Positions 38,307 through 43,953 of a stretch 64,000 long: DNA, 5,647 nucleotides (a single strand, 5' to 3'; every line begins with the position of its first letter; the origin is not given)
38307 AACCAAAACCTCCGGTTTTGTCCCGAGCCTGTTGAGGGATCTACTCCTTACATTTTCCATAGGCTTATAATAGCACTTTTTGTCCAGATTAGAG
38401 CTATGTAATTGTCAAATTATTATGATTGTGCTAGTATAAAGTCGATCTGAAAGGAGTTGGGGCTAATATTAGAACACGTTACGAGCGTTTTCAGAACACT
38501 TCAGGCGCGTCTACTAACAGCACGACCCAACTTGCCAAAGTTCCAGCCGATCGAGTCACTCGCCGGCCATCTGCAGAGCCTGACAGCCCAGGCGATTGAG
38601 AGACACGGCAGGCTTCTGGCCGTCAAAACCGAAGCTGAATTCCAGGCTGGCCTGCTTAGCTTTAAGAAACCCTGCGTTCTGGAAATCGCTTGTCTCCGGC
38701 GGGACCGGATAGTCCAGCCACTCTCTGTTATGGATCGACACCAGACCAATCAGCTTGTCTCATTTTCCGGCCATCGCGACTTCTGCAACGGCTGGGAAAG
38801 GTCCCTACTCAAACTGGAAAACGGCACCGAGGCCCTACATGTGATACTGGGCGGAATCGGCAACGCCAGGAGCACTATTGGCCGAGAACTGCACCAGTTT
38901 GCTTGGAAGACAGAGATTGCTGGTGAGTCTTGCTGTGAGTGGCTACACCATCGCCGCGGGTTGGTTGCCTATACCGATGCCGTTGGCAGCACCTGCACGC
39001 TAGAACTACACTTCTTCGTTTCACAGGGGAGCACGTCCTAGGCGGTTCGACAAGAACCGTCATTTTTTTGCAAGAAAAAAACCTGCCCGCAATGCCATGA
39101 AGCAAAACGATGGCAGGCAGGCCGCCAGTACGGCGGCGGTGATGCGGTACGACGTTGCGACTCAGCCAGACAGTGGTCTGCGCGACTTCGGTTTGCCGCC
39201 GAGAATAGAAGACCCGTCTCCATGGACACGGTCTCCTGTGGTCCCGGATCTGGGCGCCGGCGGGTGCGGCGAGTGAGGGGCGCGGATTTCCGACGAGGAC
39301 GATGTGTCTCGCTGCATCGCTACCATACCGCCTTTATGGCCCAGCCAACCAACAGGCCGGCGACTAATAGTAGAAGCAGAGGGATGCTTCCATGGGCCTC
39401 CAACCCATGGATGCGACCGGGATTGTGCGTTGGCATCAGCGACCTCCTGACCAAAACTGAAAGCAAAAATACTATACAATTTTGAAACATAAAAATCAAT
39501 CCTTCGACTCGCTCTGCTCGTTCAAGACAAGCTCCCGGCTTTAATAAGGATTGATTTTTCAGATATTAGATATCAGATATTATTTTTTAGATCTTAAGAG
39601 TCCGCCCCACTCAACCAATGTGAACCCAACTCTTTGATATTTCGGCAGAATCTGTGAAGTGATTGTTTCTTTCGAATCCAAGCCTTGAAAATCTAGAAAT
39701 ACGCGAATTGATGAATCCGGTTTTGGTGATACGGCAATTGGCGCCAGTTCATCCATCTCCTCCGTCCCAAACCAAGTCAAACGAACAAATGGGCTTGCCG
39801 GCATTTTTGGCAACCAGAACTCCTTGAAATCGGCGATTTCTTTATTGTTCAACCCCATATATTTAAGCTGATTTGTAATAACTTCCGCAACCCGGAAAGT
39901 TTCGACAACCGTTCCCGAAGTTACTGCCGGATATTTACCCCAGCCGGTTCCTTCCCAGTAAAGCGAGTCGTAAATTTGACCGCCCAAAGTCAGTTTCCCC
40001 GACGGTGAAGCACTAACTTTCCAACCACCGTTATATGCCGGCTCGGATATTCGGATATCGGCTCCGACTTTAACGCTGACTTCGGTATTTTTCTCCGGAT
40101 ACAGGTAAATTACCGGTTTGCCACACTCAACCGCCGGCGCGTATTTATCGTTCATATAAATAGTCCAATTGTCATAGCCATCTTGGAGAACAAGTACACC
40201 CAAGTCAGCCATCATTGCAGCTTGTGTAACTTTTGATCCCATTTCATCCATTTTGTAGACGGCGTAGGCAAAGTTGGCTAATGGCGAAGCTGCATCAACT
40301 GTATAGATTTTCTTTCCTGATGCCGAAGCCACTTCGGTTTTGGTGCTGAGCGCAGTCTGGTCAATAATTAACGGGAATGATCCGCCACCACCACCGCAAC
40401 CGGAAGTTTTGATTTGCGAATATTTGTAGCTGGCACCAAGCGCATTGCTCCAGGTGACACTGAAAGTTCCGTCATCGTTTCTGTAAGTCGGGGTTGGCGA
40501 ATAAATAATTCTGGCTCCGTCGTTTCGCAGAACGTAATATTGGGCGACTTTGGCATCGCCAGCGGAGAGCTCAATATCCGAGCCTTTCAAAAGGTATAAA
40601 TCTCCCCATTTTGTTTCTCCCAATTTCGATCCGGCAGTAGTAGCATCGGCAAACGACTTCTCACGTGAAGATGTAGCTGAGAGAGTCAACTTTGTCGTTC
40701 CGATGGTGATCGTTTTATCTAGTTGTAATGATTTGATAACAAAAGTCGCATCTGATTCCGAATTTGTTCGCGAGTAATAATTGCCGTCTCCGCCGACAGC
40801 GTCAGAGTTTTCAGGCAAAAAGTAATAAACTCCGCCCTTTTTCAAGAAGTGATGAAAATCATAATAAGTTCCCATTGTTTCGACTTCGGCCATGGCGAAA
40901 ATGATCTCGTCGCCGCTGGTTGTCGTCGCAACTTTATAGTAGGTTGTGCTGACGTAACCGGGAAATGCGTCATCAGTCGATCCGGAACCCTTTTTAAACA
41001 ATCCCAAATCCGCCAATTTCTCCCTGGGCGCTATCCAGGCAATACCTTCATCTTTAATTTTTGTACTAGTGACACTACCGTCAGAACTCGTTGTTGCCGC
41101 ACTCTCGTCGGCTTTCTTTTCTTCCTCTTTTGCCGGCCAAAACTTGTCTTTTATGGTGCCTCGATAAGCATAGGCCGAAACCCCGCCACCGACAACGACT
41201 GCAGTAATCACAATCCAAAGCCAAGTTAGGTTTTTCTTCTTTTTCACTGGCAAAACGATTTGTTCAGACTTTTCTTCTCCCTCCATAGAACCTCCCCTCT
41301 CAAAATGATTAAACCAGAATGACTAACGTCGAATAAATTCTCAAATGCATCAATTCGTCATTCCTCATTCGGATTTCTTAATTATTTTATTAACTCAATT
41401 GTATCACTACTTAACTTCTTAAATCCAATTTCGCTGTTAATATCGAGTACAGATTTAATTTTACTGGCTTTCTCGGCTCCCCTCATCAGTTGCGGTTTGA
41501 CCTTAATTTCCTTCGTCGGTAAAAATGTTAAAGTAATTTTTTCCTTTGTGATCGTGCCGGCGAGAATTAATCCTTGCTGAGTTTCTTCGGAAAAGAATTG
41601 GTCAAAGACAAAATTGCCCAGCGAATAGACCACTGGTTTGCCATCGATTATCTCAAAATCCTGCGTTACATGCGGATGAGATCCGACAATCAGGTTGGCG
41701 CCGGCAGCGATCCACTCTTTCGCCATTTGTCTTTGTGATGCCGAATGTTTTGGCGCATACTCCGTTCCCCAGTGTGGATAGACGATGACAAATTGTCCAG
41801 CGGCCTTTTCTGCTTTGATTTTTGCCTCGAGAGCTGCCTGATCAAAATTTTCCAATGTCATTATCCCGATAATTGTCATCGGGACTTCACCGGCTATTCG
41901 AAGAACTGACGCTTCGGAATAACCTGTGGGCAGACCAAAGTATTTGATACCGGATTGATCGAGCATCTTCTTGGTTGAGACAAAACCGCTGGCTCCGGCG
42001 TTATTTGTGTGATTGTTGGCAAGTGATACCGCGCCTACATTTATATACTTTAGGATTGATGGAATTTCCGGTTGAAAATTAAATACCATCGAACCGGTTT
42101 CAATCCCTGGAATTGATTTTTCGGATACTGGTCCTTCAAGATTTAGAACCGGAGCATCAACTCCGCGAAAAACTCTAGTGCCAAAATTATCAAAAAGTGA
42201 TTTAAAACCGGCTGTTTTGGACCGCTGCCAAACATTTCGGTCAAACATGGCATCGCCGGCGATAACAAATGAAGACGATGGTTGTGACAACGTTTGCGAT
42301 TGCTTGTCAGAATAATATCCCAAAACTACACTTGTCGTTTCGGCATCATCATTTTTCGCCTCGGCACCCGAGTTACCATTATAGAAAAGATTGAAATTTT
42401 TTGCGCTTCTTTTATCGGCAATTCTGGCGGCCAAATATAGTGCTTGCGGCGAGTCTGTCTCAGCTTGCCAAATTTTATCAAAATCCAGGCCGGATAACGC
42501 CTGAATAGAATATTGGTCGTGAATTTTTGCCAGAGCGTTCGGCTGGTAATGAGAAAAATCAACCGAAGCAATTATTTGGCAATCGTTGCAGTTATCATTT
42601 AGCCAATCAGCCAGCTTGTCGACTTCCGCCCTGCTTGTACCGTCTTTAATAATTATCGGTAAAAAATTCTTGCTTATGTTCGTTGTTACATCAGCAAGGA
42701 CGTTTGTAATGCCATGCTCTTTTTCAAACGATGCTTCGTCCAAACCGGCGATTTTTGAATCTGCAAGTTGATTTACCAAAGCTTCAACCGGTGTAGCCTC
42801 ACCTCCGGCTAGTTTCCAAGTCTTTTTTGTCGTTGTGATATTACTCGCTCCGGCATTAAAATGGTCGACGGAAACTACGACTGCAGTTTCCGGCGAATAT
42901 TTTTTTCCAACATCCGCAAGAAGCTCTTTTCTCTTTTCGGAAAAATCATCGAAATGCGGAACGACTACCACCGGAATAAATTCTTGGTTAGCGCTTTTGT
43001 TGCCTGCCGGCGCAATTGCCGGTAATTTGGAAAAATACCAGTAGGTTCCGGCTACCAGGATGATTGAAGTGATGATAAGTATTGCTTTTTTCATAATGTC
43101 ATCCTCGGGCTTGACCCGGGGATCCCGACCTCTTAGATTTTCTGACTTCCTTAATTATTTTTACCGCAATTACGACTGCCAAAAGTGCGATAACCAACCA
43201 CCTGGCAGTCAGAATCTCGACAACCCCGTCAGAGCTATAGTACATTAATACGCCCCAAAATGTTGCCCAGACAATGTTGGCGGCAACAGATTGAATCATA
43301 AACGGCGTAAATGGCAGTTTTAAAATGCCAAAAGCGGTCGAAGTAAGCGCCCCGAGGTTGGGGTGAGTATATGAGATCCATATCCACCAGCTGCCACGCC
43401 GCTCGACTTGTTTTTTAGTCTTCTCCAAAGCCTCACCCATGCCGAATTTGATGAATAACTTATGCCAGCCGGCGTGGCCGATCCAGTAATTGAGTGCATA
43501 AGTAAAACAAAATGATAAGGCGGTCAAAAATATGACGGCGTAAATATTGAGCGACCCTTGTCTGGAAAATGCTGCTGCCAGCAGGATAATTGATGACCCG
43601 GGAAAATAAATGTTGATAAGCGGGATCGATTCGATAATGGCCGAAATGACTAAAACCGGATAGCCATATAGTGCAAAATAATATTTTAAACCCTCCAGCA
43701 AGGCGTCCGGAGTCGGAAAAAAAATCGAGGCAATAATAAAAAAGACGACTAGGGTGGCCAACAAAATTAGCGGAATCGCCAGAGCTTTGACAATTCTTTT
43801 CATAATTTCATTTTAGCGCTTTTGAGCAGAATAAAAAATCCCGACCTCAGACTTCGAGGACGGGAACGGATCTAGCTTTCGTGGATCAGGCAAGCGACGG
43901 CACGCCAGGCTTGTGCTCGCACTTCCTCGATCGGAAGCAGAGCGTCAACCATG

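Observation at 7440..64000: Fourteen or more GC-rich, self-contained expression cassettes interleaved with AT-rich core genes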

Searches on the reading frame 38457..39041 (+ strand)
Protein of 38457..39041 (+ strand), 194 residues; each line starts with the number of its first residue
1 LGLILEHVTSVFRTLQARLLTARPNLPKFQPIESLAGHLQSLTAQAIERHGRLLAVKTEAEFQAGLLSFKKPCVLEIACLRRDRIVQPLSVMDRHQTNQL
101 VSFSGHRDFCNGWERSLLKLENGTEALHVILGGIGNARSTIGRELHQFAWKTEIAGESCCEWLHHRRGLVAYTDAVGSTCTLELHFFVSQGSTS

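Call 5: search_protein_families(library=pfam, proteins=[window:38457-39041:+], max_evalue=0.01)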
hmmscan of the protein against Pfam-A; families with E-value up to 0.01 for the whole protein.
window:38457-39041:+ (194 aa): 0 families

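Call 13: search_protein_families(library=phrogs, proteins=[window:38457-39041:+], max_evalue=0.01)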
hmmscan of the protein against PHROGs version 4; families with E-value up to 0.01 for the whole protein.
window:38457-39041:+ (194 aa): 0 families

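Call 50: search_protein_families(library=padloc, proteins=[window:38457-39041:+], max_evalue=0.01)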
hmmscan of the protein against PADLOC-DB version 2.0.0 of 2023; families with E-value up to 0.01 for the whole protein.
window:38457-39041:+ (194 aa): 0 families

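Call 68: find_related_loci(query=window:38457-39041:+, collection=viral_contigs, flank=5000)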
Query window:38457-39041:+ (194 aa) in viral_contigs; peptide patterns used: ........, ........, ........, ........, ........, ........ (x = any residue, [..] = any of these).
3 stretches matched a pattern, but none encodes a relative of the query by tblastn (E <= 1e-3).

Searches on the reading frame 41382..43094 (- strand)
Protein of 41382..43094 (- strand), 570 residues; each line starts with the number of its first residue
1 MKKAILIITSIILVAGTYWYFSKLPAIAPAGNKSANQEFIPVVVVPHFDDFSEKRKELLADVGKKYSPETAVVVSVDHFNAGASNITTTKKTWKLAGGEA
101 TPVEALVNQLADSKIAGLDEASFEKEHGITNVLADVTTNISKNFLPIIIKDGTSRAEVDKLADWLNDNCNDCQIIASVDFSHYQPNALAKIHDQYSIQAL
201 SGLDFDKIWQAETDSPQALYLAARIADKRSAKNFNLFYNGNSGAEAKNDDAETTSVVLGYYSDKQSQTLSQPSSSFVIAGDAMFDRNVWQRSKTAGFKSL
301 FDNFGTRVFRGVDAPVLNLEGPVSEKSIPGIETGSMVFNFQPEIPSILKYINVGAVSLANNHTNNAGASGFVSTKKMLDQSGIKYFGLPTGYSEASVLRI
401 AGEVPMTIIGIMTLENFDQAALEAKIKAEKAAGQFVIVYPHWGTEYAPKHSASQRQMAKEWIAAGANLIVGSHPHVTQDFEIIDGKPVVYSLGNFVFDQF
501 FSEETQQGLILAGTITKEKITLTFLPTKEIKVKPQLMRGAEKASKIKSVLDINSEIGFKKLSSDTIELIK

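Call 16: search_protein_families(library=pfam, proteins=[window:41382-43094:-], max_evalue=0.00001)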
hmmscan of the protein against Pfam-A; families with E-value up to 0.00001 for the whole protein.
window:41382-43094:- (570 aa): 2 families
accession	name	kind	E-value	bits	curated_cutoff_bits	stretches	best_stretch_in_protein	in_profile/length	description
PF09587.15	PGA_cap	-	9e-51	173.2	27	1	276-499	2-255/255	Bacterial capsule synthesis protein PGA_cap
PF01875.22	Memo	-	4.2e-10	39.7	27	1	64-208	59-212/269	Memo-like protein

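Call 21: find_encoding_contigs(protein=window:41382-43094:-, flank=10000, max_places=10)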
Protein window:41382-43094:- (570 aa): 1 contig read that carries it; 1 place shown.
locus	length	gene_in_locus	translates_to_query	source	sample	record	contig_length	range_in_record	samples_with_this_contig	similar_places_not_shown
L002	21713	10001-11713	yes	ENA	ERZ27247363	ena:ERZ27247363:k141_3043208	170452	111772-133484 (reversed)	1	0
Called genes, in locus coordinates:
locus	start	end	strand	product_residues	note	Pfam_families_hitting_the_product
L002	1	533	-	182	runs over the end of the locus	PF05239:PRC (weak)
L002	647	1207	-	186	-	PF08207:EFP_N, PF01132:EFP, PF09285:Elong-fact-P_C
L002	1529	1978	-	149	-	PF00436:SSB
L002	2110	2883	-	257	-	PF01250:Ribosomal_S6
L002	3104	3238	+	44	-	-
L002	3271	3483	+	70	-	-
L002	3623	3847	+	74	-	PF02001:DUF134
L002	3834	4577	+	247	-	-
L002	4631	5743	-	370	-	PF01926:MMR_HSR1, PF02421:FeoB_N, PF06071:YchF-GTPase_C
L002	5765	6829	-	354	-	PF13784:Fic_N, PF02661:Fic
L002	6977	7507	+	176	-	PF00023:Ank (faint), PF12796:Ank_2, PF13606:Ank_3 (faint), PF13637:Ank_4 (faint), PF13857:Ank_5 (weak)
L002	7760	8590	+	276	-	PF00303:Thymidylat_synt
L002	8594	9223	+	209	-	PF13401:AAA_22 (weak), PF02223:Thymidylate_kin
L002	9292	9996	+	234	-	PF09335:VTT_dom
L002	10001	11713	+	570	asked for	PF01875:Memo, PF09587:PGA_cap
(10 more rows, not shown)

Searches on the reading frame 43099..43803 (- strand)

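Call 17: search_protein_families(library=pfam, proteins=[window:43099-43803:-], max_evalue=0.00001)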
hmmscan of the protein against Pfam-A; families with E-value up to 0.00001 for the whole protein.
window:43099-43803:- (234 aa): 1 family
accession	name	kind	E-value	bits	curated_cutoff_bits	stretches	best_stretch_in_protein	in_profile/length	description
PF09335.16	VTT_dom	-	4.1e-09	37.4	33.9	1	67-188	1-122/123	VTT domain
